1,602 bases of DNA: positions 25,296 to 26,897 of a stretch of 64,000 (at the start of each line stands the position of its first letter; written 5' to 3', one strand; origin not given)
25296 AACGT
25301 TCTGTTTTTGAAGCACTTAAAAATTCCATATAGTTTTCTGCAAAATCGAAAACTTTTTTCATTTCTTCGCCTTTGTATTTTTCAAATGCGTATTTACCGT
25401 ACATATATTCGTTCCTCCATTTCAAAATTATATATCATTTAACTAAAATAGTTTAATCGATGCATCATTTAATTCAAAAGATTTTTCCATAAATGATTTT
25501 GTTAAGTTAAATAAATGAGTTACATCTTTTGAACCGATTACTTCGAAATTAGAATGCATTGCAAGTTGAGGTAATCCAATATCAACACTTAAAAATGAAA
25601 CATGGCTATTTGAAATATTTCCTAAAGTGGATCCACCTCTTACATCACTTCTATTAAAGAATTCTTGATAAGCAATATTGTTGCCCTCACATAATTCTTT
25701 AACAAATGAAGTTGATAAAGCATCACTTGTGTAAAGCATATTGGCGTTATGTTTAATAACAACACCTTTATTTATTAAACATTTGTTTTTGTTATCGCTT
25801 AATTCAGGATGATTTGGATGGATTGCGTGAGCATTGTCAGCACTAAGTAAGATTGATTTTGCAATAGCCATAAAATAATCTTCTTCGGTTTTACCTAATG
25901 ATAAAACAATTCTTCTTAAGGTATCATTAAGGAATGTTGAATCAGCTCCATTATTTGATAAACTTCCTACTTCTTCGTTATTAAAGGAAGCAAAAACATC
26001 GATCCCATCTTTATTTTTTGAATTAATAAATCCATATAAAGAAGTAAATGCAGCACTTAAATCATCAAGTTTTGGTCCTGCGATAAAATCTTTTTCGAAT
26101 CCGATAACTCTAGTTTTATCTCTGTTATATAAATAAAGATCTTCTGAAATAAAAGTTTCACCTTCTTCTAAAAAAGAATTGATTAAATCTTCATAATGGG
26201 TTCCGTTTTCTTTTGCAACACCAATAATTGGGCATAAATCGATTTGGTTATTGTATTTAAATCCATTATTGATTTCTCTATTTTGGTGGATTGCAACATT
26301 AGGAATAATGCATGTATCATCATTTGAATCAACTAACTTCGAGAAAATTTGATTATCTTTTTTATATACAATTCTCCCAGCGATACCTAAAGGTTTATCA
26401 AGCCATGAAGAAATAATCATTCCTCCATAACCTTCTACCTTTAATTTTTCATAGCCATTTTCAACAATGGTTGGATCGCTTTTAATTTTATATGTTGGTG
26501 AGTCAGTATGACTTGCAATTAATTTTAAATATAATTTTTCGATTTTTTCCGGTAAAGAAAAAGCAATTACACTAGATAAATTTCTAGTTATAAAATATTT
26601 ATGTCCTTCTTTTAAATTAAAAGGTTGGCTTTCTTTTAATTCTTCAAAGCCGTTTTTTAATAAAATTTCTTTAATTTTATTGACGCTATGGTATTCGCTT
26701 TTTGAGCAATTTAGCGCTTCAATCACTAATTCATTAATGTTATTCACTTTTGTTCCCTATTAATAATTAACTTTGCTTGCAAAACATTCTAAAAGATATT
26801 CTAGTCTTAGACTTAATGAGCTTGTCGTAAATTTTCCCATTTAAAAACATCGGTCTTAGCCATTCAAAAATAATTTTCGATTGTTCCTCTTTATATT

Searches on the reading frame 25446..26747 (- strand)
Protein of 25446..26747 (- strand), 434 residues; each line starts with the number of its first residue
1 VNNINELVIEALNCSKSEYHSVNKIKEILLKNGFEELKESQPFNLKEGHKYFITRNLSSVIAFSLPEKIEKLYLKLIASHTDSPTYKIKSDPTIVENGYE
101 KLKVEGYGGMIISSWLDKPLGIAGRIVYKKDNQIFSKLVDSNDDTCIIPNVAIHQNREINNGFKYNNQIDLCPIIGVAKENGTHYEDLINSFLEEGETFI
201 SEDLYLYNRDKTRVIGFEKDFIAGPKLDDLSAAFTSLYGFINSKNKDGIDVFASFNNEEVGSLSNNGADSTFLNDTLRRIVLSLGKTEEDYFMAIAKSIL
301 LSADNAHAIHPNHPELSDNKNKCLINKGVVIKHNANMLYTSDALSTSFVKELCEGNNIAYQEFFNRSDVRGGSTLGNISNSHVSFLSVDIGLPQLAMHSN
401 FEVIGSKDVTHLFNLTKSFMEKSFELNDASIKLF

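Call 26: search_protein_families(library=pfam, proteins=[window:25446-26747:-], max_evalue=0.0001)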
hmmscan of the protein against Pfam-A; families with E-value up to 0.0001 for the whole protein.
window:25446-26747:- (434 aa): 2 families
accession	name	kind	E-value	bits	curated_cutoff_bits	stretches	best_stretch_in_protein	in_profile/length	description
PF02127.20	Peptidase_M18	-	1.7e-115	386.7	24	1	12-419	2-431/432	Aminopeptidase I zinc metalloprotease (M18)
PF05343.19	Peptidase_M42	-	3.2e-07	30.2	23.2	1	312-415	195-292/292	M42 glutamyl aminopeptidase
